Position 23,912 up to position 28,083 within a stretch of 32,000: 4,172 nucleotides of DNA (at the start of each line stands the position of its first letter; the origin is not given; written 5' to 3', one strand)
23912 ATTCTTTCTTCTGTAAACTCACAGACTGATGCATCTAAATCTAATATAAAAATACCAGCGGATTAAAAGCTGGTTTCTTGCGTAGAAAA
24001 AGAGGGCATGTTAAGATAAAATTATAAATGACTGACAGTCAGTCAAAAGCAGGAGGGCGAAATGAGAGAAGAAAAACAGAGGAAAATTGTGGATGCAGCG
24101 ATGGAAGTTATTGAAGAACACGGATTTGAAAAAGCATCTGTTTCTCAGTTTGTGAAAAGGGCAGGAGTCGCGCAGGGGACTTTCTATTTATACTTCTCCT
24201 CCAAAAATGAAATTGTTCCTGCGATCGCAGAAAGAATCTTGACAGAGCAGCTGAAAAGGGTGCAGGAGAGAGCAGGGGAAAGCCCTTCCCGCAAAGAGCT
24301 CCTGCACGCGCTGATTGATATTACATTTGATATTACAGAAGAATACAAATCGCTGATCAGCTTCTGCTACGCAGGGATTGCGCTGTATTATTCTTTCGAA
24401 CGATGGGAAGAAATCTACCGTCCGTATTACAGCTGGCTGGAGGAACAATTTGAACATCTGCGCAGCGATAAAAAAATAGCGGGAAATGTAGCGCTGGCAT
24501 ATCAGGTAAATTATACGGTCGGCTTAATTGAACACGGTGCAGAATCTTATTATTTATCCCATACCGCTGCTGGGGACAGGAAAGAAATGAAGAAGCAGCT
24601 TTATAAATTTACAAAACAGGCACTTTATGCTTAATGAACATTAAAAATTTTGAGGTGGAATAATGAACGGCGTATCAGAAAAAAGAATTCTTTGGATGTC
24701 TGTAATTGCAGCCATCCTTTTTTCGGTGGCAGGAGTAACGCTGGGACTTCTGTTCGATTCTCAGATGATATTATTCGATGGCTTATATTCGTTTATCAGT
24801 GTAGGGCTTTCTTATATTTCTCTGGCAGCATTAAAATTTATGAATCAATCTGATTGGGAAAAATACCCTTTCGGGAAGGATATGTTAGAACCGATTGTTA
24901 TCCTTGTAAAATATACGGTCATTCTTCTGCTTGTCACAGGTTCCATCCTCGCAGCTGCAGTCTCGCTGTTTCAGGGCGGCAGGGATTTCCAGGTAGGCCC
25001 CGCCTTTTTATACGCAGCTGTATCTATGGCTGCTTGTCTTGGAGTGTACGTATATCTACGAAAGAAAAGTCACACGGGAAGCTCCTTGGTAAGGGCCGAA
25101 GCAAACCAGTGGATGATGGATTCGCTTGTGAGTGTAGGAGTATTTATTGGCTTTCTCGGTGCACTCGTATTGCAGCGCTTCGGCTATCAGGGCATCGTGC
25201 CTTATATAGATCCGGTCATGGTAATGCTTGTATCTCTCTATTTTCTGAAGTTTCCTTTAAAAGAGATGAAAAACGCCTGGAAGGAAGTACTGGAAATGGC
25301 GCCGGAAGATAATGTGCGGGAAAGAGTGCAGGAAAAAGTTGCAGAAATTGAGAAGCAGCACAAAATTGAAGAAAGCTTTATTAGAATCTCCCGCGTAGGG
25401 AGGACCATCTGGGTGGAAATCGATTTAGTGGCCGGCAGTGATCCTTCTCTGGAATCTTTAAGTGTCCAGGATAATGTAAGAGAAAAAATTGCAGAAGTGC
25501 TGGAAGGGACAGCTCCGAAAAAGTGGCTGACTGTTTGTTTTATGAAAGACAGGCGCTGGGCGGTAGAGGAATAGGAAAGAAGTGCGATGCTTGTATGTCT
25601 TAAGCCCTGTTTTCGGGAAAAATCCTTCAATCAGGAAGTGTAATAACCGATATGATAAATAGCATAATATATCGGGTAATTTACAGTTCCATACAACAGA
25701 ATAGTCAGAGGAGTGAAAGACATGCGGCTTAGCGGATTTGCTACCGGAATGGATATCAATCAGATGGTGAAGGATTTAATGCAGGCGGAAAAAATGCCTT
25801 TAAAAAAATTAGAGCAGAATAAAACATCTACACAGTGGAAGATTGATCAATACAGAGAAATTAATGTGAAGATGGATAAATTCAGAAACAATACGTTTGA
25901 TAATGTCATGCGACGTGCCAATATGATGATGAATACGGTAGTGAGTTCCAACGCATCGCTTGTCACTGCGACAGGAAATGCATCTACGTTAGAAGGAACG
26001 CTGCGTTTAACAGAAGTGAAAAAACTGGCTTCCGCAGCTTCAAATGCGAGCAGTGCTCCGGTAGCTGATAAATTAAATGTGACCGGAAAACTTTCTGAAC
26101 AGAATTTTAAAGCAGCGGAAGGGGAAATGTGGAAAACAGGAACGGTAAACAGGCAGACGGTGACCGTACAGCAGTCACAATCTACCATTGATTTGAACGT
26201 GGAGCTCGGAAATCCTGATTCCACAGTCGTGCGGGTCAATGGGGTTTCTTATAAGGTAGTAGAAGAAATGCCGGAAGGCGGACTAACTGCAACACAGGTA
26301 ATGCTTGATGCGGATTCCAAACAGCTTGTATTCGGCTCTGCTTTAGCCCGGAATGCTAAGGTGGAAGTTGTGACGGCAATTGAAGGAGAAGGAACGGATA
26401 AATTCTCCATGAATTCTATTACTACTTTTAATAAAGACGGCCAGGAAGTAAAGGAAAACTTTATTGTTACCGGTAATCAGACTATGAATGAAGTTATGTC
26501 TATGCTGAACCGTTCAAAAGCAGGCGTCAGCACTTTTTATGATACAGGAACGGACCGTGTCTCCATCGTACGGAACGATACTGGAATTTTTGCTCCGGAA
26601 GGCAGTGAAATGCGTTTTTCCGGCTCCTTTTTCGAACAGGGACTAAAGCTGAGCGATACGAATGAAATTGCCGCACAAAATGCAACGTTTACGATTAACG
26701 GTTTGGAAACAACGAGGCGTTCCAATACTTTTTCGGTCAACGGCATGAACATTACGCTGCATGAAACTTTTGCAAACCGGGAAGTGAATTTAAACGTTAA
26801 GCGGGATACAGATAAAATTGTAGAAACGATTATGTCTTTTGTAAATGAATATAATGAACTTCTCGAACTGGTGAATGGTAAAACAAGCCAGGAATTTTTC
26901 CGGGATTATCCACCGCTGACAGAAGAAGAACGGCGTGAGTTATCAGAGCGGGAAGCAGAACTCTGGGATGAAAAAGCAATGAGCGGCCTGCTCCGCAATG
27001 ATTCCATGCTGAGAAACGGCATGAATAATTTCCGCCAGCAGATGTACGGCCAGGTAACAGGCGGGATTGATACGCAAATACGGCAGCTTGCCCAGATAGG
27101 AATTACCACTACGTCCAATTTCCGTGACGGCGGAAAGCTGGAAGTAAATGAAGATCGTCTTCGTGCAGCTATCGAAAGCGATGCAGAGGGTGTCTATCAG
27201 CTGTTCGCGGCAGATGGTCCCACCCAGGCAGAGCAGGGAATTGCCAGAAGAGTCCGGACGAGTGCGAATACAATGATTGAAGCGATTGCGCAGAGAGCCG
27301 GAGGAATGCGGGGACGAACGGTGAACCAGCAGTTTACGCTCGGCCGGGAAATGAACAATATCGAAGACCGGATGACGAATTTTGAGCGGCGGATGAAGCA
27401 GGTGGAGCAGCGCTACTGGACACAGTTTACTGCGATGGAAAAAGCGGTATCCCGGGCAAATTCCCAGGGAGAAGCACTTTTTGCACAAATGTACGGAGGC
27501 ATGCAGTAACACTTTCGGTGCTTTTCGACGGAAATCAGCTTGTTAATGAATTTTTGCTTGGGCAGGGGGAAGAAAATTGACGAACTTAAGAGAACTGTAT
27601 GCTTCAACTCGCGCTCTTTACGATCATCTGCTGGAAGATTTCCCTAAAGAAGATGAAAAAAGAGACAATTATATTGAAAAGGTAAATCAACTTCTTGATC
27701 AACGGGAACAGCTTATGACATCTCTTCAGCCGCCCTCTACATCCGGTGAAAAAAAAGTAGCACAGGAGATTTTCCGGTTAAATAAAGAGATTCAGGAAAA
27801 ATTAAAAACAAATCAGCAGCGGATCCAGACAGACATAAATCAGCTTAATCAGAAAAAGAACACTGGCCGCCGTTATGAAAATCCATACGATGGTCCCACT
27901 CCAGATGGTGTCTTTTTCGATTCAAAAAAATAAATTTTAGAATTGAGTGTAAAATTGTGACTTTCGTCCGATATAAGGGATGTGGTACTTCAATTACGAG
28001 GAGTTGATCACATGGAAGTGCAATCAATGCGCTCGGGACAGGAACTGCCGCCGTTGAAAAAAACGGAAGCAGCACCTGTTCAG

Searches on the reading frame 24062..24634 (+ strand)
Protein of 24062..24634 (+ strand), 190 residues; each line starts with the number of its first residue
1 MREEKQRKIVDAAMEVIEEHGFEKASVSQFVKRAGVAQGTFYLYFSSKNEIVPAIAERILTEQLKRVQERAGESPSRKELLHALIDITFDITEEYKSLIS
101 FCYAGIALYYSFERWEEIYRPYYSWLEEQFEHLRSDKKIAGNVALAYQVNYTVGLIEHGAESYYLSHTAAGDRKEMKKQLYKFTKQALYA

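Call 10: search_protein_families(library=pfam, proteins=[window:24062-24634:+])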
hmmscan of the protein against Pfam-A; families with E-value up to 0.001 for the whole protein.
window:24062-24634:+ (190 aa): 2 families
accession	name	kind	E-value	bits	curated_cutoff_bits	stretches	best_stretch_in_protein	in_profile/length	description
PF17934.6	TetR_C_26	-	7.4e-29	100.7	25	1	81-188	1-109/109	Tetracyclin repressor-like, C-terminal domain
PF00440.29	TetR_N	-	6.7e-16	58.2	24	1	9-55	1-47/47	Bacterial regulatory proteins, tetR family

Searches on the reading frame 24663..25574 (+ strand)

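Call 10: search_protein_families(library=pfam, proteins=[window:24663-25574:+])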
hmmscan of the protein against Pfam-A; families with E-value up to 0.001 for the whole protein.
window:24663-25574:+ (303 aa): 1 family
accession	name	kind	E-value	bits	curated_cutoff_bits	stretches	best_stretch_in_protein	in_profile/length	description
PF01545.26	Cation_efflux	-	3e-30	105.9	26.6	1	10-205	1-193/198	Cation efflux family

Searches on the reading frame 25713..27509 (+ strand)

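Call 10: search_protein_families(library=pfam, proteins=[window:25713-27509:+])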
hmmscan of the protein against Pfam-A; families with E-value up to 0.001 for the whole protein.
window:25713-27509:+ (598 aa): 2 families
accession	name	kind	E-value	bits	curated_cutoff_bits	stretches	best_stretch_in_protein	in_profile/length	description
PF07195.17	FliD_C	-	3.7e-58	197.2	25.4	1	321-583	1-235/236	Flagellar hook-associated protein 2 C-terminus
PF02465.23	FliD_N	-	1.3e-21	77.4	24.8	1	11-108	1-96/97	Flagellar hook-associated protein 2 N-terminus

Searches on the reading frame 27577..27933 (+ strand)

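Call 10: search_protein_families(library=pfam, proteins=[window:27577-27933:+])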
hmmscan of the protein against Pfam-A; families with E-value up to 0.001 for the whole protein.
window:27577-27933:+ (118 aa): 2 families
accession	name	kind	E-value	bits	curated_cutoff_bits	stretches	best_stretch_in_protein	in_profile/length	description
PF05400.18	FliT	-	0.00011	23.4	29.5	1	29-100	6-85/85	Flagellar protein FliT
PF04837.17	MbeB_N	-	0.00033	21.3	22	1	50-87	15-52/52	MbeB-like, N-term conserved region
